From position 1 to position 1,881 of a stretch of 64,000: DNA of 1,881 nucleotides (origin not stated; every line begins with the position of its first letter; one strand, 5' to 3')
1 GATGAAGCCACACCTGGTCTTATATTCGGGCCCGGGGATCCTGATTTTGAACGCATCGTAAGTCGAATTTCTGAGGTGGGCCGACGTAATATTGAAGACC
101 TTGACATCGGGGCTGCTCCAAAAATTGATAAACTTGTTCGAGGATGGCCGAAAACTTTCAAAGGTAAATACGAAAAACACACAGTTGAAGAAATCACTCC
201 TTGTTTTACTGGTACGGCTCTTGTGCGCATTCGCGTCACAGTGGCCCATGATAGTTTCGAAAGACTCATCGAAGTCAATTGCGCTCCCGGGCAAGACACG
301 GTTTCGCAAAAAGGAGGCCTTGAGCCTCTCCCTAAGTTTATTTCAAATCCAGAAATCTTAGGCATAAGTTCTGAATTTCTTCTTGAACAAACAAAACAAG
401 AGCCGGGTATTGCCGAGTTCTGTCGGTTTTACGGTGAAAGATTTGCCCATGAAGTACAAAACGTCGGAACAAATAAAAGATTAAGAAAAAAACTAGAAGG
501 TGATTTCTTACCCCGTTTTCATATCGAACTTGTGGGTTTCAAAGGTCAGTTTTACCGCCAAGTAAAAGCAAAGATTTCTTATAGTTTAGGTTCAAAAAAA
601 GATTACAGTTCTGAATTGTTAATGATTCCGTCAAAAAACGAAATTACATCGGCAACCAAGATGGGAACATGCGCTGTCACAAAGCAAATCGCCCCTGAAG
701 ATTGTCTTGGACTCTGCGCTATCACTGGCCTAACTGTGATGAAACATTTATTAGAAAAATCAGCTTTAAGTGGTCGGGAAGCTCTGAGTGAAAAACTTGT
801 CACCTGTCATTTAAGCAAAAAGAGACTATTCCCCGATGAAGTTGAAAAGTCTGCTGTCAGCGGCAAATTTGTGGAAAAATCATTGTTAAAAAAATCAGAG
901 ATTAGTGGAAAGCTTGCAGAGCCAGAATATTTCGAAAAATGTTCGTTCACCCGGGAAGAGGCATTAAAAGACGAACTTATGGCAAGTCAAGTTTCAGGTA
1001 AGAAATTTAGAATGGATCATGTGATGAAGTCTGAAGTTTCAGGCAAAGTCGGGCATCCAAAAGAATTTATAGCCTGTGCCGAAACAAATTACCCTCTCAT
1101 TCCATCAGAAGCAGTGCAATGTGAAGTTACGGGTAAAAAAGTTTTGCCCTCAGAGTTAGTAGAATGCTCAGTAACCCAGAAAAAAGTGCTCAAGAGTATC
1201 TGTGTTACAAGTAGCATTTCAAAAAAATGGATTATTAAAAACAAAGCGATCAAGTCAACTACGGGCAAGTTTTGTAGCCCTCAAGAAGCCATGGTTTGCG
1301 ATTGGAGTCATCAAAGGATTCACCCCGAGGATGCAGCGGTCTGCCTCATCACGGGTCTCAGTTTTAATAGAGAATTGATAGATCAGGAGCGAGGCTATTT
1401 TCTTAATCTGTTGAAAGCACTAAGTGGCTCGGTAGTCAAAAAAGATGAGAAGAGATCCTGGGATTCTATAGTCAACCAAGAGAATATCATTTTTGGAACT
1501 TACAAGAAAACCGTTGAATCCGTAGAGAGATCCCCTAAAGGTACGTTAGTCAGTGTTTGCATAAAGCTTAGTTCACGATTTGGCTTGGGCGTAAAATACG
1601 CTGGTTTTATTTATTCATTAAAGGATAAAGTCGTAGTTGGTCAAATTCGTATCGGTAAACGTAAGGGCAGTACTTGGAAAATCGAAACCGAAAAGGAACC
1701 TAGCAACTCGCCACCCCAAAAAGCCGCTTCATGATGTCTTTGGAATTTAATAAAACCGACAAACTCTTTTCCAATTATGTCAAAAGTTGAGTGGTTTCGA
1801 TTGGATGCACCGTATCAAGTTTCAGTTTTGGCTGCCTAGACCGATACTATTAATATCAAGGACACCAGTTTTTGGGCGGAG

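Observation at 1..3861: Uncharacterised three-gene envelope module: 15-residue tandem-repeat protein, polytopic membrane protein and periplasmic vWA/MIDAS protein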

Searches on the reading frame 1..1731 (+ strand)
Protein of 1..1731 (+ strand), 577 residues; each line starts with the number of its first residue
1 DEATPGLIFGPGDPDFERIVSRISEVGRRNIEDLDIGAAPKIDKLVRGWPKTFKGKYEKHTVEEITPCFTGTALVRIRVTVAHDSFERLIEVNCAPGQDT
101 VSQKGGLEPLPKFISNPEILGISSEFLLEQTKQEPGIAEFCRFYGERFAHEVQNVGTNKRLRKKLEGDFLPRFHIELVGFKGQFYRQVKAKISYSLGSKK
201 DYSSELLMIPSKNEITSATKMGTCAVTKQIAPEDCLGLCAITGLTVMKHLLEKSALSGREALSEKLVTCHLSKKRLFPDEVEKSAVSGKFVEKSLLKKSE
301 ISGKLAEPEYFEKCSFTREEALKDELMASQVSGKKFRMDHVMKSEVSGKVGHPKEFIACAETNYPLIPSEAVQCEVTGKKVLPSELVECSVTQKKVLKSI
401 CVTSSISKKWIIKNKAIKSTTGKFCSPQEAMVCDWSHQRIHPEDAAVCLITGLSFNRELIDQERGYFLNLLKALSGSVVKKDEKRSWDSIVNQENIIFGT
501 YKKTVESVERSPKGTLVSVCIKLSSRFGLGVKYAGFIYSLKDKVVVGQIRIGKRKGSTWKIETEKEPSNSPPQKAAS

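Call 4: search_protein_families(library=pfam, proteins=[window:1-1731:+], max_evalue=1)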
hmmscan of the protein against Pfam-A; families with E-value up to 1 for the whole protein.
window:1-1731:+ (577 aa): 0 families

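Call 5: search_protein_families(library=ncbifam, proteins=[window:1-1731:+], max_evalue=1)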
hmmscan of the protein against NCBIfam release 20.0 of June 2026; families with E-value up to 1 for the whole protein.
window:1-1731:+ (577 aa): 0 families

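Call 6: search_protein_families(library=padloc, proteins=[window:1-1731:+], max_evalue=1)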
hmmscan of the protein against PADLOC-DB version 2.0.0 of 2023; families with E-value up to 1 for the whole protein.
window:1-1731:+ (577 aa): 0 families

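Call 10: find_homologous_proteins(query=window:1-1731:+, max_evalue=0.001)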
Query window:1-1731:+ (577 aa): 62 proteins with E <= 0.001 among 8000 candidates.
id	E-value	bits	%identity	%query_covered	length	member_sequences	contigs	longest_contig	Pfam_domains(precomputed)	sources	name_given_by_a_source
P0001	2.6e-141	490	42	96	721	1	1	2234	-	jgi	jgi:hypothetical protein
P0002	3.8e-140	486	42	97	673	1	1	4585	-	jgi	jgi:hypothetical protein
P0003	1.4e-135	471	42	96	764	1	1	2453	-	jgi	jgi:hypothetical protein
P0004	2.1e-135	470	41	96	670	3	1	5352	-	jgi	jgi:hypothetical protein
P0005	1.9e-134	467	40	77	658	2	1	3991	-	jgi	jgi:hypothetical protein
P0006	2.3e-134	467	41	96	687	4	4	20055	-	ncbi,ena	-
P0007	7.4e-134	465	41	96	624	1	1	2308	-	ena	-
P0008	8.4e-132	459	38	96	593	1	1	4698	-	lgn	-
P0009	4.6e-131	456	40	96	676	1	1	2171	-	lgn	-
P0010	1.8e-130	454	41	91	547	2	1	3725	-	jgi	jgi:hypothetical protein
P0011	3.5e-130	453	41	96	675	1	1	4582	-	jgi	jgi:hypothetical protein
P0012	6.6e-130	452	40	96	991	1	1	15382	PF00271.38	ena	-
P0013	8.9e-130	452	39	97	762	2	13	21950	-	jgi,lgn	jgi:hypothetical protein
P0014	2.2e-129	451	40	96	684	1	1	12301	-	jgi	jgi:hypothetical protein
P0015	4.2e-129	450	40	96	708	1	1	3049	-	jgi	jgi:hypothetical protein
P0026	9.8e-125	435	38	96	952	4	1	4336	PF00271.38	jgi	jgi:hypothetical protein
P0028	5.5e-124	433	37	96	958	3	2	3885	PF00271.38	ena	-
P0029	1.5e-123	431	38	97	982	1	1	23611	PF00271.38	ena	-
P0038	1.1e-119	419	40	90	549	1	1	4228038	-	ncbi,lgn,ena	-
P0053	1.5e-103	365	34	97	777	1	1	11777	PF00271.38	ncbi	-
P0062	2.9e-18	84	46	18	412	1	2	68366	PF00271.38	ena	-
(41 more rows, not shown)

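Call 11: find_encoding_contigs(protein=P0029, flank=10000, max_places=3)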
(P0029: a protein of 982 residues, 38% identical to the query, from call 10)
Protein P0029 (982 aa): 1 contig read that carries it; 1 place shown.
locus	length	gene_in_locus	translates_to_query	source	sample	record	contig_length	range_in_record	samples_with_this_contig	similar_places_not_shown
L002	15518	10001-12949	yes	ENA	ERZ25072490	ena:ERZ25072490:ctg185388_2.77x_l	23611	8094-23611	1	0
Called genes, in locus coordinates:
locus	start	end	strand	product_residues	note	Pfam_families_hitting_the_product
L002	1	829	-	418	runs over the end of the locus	PF25917:BSH_RND (weak), PF25973:BSH_CzcB (weak), PF25967:RND-MFP_C (weak)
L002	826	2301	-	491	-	PF02321:OEP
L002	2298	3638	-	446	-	PF13581:HATPase_c_2 (faint), PF00672:HAMP, PF00512:HisKA (weak), PF02518:HATPase_c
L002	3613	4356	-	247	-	PF00072:Response_reg, PF00486:Trans_reg_C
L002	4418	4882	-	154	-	PF13801:Metal_resist (weak), PF07813:LTXXQ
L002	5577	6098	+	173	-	PF07386:DUF1499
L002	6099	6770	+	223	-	PF02586:SRAP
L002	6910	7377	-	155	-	-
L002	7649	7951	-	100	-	PF01850:PIN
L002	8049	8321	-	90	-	PF04014:MazE_antitoxin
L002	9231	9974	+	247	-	PF00176:SNF2-rel_dom, PF04851:ResIII, PF00270:DEAD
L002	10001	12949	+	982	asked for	PF00271:Helicase_C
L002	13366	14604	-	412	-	PF03067:LPMO_10, PF18416:GbpA_2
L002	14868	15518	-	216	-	?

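Call 12: find_encoding_contigs(protein=P0038, flank=10000, max_places=3)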
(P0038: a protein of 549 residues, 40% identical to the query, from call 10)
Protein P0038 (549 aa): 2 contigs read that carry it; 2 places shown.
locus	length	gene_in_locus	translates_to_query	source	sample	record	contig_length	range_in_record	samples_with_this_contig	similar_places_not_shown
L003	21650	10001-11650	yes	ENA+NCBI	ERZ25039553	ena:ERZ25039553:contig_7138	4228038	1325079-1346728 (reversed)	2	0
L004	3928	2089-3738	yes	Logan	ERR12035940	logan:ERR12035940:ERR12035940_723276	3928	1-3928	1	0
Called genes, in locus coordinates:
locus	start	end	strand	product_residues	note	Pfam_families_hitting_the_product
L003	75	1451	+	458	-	PF03743:TrbI (faint)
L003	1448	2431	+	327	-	PF05762:VWA_CoxE (faint), PF00092:VWA, PF13519:VWA_2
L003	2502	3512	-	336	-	-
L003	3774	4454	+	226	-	PF00072:Response_reg, PF00486:Trans_reg_C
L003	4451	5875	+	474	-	PF08521:2CSK_N (weak), PF13581:HATPase_c_2 (faint), PF00512:HisKA, PF02518:HATPase_c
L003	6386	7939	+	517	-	PF02310:B12-binding (faint), PF04055:Radical_SAM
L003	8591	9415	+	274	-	PF01370:Epimerase, PF22917:PRISE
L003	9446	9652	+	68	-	-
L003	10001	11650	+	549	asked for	-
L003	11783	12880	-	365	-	PF07508:Recombinase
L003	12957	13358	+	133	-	-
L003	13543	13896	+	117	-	PF13358:DDE_3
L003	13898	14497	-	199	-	PF00239:Resolvase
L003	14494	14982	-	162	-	PF11149:DUF2924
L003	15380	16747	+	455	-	PF02195:ParB_N, PF01555:N6_N4_Mtase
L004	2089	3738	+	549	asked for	-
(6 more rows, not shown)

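Call 27: search_protein_families(library=pfam, proteins=[P0012, P0029, P0028, P0026, P0053, P0062, L002:9231-9971:+], max_evalue=0.1)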
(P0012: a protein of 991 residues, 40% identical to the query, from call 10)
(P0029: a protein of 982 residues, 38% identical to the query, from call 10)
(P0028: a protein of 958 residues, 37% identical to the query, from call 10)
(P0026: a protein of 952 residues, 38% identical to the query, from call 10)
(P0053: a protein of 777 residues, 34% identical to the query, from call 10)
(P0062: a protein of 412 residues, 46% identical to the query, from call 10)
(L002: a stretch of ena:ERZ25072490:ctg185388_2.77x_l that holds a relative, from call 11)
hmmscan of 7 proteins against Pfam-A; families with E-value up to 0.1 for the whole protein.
P0012 (991 aa): 2 families
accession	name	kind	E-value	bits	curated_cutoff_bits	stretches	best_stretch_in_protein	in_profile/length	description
PF00271.37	Helicase_C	-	7.7e-17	62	23.5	1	137-240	8-109/110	Helicase conserved C-terminal domain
PF15236.11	CCDC66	-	0.09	13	29.9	0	316-353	94-131/154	Coiled-coil domain-containing protein 66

P0029 (982 aa): 1 family
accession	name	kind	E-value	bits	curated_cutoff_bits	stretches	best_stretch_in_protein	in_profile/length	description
PF00271.37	Helicase_C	-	2.5e-17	63.6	23.5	1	119-224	10-109/110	Helicase conserved C-terminal domain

P0028 (958 aa): 1 family
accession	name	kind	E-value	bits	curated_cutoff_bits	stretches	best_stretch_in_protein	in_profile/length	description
PF00271.37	Helicase_C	-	3.7e-18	66.2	23.5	1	114-208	16-109/110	Helicase conserved C-terminal domain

P0026 (952 aa): 2 families
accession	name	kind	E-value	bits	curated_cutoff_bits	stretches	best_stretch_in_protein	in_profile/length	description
PF00271.37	Helicase_C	-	1.5e-18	67.5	23.5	1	106-205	11-109/110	Helicase conserved C-terminal domain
PF16203.11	ERCC3_RAD25_C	-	0.021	14.5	27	1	109-226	61-176/248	ERCC3/RAD25/XPB C-terminal helicase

P0053 (777 aa): 1 family
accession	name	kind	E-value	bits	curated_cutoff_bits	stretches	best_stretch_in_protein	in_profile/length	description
PF00271.37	Helicase_C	-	1.3e-16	61.3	23.5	1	6-86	27-109/110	Helicase conserved C-terminal domain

P0062 (412 aa): 1 family
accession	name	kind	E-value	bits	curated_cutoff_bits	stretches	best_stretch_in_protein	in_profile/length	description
PF00271.37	Helicase_C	-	9.7e-12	45.6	23.5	1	18-62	67-110/110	Helicase conserved C-terminal domain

L002:9231-9971:+ (247 aa): 5 families
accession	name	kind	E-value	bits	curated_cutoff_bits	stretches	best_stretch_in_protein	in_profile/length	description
PF00176.29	SNF2-rel_dom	-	2.2e-22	79.9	24.9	1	73-228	20-180/290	SNF2-related domain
PF04851.21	ResIII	-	1.7e-11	44.8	22.5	1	74-212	27-163/164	Type III restriction enzyme, res subunit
PF00270.35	DEAD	-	6.9e-09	36.1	26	1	75-213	19-162/167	DEAD/DEAH box helicase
PF13872.12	AAA_34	-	0.039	13.3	27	0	74-185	64-198/306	P-loop containing NTP hydrolase pore-1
PF13401.12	AAA_22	-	0.066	14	27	0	159-209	84-124/130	AAA domain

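Call 28: find_encoding_contigs(protein=P0012, flank=10000, max_places=3)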
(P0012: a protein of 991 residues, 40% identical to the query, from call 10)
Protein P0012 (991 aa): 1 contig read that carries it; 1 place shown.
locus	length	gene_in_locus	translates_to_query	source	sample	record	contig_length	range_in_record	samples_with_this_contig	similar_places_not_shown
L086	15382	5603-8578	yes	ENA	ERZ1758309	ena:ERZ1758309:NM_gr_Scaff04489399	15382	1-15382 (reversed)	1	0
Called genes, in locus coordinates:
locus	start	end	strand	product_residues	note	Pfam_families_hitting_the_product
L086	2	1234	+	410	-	?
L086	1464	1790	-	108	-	-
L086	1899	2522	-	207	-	-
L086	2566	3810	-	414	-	PF00589:Phage_integrase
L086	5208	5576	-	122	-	-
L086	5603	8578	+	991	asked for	PF00271:Helicase_C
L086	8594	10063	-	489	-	PF12705:PDDEXK_1 (faint), PF13482:RNase_H_2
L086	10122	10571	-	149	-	PF02661:Fic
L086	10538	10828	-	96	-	-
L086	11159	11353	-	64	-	-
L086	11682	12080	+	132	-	PF13115:YtkA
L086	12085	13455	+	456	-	PF25917:BSH_RND (faint), PF25919:BSH_CusB, PF25973:BSH_CzcB, PF25954:Beta-barrel_RND_2, PF25967:RND-MFP_C (weak), PF25975:CzcB_C, PF25989:YknX_C (weak)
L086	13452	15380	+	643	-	?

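Call 34: search_solved_structures(query=A3, max_evalue=1)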
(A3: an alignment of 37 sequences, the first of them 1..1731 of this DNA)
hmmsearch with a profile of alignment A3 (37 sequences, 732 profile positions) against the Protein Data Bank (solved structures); distinct sequences matched with E-value up to 1: 2.
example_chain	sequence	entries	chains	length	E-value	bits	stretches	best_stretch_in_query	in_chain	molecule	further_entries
6zt4_A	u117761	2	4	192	0.025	15.8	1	452-584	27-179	Pentapeptide repeat protein MfpA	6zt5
5w94_A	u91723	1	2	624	0.99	10.5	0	257-297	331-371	MAU2 chromatid cohesion factor homolog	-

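Call 37: find_related_loci(query=A3, collection=metagenome_contigs, flank=10000)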
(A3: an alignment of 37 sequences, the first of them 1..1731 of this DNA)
Query A3 (577 aa) in metagenome_contigs; peptide patterns used: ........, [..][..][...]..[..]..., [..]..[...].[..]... (x = any residue, [..] = any of these).
568 stretches matched a pattern; 341 encode a relative of the query (tblastn E <= 1e-3); the best 80 are kept; 80 distinct loci.
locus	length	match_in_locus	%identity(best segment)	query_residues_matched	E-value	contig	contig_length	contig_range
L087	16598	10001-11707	44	8-559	1e-155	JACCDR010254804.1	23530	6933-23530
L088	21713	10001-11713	45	8-562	8e-153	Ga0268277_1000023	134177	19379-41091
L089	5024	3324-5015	43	8-554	3e-153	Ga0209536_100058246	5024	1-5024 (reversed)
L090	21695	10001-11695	41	11-559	3e-150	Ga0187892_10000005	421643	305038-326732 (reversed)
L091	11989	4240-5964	41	3-562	1e-146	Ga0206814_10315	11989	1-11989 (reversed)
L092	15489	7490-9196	43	8-559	9e-147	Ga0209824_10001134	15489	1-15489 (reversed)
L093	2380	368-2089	41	6-562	9e-156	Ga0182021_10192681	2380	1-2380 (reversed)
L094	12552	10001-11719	41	6-562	5e-144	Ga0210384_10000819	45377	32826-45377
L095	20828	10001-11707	41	8-559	7e-144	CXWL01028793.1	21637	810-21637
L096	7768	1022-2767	41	1-562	3e-144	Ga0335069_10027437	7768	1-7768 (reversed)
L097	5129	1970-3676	42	8-559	6e-145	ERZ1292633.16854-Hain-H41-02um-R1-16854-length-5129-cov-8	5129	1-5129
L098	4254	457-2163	41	8-559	5e-146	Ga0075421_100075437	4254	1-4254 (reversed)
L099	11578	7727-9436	41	8-560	2e-142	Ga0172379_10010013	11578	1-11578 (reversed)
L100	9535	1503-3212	41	8-559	4e-142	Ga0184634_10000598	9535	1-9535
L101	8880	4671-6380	41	8-559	4e-142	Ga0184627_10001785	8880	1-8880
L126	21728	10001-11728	40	1-559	9e-137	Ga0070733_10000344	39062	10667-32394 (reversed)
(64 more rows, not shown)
